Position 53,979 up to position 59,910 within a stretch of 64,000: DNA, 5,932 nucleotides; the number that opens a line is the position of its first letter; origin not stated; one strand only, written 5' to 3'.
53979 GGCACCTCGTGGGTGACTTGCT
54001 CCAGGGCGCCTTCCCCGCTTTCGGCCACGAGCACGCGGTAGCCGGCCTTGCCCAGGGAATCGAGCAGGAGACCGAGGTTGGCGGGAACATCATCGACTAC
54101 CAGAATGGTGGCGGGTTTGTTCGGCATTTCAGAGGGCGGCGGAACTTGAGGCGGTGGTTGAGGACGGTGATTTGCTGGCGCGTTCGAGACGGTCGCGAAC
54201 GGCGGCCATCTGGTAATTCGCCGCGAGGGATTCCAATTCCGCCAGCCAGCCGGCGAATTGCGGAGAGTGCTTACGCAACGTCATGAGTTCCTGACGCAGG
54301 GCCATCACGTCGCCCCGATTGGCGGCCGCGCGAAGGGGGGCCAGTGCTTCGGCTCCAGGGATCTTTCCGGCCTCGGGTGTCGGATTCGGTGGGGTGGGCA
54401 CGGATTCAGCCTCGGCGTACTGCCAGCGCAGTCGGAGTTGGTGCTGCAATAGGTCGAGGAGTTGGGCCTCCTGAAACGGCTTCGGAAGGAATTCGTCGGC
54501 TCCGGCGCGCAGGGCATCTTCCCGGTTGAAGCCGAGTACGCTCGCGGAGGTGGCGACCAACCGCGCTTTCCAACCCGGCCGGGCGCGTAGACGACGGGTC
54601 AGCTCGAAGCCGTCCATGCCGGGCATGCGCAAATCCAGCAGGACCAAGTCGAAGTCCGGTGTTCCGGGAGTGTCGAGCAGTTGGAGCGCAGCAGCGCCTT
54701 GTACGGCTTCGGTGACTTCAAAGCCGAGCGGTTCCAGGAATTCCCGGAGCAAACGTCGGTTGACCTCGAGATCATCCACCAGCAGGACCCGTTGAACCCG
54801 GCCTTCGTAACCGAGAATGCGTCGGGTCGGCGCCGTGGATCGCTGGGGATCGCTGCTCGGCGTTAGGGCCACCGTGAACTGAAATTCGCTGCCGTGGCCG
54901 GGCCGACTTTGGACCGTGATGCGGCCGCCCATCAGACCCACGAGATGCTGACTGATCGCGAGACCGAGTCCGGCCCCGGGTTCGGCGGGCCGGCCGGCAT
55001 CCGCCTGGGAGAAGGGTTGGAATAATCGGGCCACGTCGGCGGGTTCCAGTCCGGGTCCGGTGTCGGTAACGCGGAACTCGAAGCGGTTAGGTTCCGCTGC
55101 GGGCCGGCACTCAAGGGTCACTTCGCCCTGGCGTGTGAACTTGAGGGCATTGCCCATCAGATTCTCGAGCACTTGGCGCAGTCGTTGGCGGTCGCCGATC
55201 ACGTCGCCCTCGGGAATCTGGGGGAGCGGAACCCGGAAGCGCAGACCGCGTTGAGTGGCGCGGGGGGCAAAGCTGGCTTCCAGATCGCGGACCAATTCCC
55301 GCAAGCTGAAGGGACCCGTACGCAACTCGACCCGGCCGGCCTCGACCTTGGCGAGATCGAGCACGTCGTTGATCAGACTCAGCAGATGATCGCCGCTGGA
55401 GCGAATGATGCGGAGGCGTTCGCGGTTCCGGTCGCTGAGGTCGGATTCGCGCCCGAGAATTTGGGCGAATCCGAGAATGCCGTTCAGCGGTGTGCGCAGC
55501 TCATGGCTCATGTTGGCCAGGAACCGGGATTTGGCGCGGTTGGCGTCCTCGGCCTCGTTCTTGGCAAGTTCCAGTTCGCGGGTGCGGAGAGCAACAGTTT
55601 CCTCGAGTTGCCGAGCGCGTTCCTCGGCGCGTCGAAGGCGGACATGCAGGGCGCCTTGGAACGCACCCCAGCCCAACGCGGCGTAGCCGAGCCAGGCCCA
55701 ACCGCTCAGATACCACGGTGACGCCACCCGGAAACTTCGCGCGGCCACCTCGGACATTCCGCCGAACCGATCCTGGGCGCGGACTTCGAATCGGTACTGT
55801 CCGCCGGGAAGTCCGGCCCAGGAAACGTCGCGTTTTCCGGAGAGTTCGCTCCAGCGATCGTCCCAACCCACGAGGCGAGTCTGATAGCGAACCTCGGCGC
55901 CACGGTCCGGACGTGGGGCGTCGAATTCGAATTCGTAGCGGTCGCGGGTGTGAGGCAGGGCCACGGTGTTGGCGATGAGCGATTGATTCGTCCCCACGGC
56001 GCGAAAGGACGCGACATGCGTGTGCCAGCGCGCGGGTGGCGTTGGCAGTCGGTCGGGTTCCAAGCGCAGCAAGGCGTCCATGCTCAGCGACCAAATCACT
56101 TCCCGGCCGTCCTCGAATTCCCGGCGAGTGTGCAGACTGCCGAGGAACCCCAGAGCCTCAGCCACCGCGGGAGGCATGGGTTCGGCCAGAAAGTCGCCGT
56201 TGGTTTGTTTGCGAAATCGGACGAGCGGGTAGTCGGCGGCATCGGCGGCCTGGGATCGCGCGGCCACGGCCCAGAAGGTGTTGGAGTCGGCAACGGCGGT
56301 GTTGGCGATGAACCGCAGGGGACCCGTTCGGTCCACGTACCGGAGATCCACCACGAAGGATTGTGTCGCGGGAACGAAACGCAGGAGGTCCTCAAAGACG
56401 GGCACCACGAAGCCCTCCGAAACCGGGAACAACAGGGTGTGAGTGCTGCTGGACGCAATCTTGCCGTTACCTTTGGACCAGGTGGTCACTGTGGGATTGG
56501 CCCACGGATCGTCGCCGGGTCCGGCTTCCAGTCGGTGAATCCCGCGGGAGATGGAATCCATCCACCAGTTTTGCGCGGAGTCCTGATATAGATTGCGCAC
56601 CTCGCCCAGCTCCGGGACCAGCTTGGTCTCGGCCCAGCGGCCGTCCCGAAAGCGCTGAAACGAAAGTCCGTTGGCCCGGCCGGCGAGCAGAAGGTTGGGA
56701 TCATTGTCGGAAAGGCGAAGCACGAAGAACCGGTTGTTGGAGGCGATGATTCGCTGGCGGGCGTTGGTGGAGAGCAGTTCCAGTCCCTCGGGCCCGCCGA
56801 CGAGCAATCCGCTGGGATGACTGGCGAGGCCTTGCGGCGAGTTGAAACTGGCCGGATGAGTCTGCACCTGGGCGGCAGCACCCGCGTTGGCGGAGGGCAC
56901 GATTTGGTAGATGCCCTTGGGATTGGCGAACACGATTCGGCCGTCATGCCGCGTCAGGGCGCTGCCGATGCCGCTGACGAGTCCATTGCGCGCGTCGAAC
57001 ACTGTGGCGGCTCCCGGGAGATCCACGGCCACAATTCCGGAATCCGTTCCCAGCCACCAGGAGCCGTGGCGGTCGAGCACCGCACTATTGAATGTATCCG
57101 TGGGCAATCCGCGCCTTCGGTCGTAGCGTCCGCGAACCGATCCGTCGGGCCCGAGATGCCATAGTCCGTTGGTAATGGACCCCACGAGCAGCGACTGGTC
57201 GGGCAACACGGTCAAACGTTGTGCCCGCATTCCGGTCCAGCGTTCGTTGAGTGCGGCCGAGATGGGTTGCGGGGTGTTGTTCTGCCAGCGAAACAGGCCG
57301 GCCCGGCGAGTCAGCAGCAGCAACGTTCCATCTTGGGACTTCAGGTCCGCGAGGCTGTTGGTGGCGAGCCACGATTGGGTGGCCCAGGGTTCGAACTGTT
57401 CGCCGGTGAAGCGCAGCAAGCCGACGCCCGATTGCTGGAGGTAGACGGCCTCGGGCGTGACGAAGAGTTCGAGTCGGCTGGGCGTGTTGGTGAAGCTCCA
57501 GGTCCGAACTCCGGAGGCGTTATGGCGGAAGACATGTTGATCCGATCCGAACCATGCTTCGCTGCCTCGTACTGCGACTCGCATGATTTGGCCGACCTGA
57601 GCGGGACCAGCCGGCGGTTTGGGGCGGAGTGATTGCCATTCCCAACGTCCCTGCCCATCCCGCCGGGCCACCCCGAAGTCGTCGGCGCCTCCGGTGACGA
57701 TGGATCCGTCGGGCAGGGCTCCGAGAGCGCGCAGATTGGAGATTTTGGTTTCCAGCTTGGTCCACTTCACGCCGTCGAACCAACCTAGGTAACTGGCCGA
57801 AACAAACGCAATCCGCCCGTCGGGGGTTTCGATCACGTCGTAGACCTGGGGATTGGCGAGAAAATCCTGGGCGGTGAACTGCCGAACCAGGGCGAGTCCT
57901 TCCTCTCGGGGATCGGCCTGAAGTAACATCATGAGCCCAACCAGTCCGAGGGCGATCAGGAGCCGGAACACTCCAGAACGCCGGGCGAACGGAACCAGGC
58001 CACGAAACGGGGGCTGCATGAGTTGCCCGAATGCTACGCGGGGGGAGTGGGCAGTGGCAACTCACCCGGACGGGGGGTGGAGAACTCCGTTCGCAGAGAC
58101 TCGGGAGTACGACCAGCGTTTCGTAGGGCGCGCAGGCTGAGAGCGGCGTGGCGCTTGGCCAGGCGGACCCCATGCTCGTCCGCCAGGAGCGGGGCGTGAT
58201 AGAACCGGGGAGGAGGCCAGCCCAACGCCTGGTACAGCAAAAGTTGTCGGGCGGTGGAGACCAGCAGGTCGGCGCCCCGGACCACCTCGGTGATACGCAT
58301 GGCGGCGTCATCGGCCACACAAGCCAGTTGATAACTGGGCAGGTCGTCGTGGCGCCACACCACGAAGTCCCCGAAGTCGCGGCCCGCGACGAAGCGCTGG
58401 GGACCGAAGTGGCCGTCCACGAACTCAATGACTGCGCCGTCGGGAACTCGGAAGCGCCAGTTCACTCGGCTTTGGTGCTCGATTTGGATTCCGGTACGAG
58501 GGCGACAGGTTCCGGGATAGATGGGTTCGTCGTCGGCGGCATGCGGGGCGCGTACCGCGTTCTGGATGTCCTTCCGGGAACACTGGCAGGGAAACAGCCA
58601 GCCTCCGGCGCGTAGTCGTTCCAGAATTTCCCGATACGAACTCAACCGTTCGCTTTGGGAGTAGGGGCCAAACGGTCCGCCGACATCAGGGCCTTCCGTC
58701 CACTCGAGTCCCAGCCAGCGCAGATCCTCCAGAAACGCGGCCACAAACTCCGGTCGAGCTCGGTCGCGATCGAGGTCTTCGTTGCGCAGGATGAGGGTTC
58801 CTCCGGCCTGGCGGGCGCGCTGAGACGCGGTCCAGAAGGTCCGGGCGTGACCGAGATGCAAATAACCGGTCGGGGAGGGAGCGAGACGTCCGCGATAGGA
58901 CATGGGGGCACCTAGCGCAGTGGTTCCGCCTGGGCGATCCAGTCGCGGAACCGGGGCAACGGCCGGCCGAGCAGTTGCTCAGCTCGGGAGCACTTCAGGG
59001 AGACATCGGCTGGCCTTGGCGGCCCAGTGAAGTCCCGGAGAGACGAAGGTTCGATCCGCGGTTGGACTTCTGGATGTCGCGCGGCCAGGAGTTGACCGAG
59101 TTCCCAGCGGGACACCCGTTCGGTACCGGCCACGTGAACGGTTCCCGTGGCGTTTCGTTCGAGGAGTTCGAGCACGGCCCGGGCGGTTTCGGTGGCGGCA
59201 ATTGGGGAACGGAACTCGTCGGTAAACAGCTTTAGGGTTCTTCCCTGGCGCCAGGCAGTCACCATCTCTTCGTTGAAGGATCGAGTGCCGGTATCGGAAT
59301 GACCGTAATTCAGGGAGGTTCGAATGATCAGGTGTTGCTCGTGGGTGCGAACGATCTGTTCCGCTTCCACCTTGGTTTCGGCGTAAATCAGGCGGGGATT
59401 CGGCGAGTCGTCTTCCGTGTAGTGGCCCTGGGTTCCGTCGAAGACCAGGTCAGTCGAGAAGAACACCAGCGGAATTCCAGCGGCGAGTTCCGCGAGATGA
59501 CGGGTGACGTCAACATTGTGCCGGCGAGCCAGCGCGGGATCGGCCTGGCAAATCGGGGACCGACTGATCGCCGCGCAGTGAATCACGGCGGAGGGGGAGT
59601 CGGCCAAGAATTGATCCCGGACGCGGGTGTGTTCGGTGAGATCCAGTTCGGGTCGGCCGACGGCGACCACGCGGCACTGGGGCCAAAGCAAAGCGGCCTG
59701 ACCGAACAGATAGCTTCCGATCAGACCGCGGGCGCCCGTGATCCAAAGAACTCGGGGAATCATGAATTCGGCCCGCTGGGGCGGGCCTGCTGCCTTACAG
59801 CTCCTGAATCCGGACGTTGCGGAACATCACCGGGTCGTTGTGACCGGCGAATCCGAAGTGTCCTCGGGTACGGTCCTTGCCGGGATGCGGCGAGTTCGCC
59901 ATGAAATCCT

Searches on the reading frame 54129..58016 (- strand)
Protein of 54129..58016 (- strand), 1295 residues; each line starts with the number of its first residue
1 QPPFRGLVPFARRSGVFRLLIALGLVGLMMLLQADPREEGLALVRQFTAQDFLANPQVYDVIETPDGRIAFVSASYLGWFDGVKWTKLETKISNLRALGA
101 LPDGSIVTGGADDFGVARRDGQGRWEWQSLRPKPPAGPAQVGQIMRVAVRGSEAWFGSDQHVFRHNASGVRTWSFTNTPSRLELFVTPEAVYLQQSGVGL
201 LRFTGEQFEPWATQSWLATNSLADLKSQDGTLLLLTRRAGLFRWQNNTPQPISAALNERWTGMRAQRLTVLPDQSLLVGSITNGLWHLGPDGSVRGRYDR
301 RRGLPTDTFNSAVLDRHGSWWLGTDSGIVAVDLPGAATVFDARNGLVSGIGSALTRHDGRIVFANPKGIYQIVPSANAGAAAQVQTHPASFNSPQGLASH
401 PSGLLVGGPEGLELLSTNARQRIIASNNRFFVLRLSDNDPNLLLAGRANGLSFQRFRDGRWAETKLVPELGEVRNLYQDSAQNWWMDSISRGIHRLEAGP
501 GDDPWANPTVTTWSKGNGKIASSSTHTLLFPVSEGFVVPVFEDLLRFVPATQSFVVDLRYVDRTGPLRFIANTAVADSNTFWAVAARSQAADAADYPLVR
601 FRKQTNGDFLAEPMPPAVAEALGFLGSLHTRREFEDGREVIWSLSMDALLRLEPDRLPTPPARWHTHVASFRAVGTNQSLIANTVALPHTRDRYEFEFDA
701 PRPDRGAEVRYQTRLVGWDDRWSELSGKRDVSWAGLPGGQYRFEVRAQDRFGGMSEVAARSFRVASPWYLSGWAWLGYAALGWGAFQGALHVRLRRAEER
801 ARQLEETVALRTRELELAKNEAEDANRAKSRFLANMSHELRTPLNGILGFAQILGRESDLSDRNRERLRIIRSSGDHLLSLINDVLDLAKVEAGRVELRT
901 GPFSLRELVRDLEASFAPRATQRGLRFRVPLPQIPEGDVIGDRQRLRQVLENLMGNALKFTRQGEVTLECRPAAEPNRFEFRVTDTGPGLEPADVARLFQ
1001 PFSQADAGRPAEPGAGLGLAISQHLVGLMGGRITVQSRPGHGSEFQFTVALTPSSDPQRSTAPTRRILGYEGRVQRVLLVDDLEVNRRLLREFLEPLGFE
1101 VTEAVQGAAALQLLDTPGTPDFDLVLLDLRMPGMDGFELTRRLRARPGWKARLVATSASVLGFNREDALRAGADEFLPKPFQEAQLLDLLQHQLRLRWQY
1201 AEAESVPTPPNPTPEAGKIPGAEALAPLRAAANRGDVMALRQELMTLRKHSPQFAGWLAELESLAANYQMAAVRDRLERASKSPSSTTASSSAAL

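Call 55: search_protein_families(library=pfam, proteins=[window:54129-58016:-], max_evalue=0.001)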
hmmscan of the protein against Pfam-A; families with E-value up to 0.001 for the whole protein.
window:54129-58016:- (1295 aa): 4 families
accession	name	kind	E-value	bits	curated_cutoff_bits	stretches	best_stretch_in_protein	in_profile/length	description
PF02518.31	HATPase_c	-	1.3e-27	96.8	26.4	1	941-1051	1-109/111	Histidine kinase-, DNA gyrase B-, and HSP90-like ATPase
PF00072.30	Response_reg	-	1.6e-23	83.4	30.2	1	1077-1190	1-110/111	Response regulator receiver domain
PF00512.31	HisKA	-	6e-23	81.1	26.9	1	828-894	1-66/66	His Kinase A (phospho-acceptor) domain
PF07495.19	Y_Y_Y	-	2.1e-08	34.4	26.6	1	708-761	7-59/65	Y_Y_Y domain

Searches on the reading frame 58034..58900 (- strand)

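Call 55: search_protein_families(library=pfam, proteins=[window:58034-58900:-], max_evalue=0.001)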
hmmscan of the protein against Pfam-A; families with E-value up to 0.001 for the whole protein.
window:58034-58900:- (288 aa): 1 family
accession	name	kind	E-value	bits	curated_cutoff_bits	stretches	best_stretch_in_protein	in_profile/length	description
PF00749.27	tRNA-synt_1c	-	5.1e-48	164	23.4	1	3-269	3-268/314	tRNA synthetases class I (E and Q), catalytic domain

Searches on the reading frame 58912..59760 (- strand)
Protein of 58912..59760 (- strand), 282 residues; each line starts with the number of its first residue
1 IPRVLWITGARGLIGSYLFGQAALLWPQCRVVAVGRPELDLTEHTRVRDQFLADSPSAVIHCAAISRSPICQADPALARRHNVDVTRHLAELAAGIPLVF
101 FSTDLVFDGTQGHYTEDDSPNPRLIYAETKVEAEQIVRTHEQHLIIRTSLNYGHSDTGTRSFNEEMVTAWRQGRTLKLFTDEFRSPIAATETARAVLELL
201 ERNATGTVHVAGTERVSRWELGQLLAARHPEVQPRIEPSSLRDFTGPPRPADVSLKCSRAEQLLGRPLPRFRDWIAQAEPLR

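Call 55: search_protein_families(library=pfam, proteins=[window:58912-59760:-], max_evalue=0.001)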
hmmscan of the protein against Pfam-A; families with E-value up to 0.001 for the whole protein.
window:58912-59760:- (282 aa): 5 families
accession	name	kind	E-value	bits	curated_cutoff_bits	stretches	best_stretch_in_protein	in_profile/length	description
PF04321.23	RmlD_sub_bind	-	2e-50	172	27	1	5-277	3-280/287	RmlD substrate binding domain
PF01370.27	Epimerase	-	1.3e-21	77.5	20.9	1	7-206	3-231/240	NAD dependent epimerase/dehydratase family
PF07993.18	NAD_binding_4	-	7e-09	35.6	20.1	1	50-162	83-218/258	Male sterility protein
PF16363.11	GDP_Man_Dehyd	-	8.8e-08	32.4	27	1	39-146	59-173/332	GDP-mannose 4,6 dehydratase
PF02719.21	Polysacc_synt_2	-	0.00025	20.8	20.2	0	40-104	62-129/293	Polysaccharide biosynthesis protein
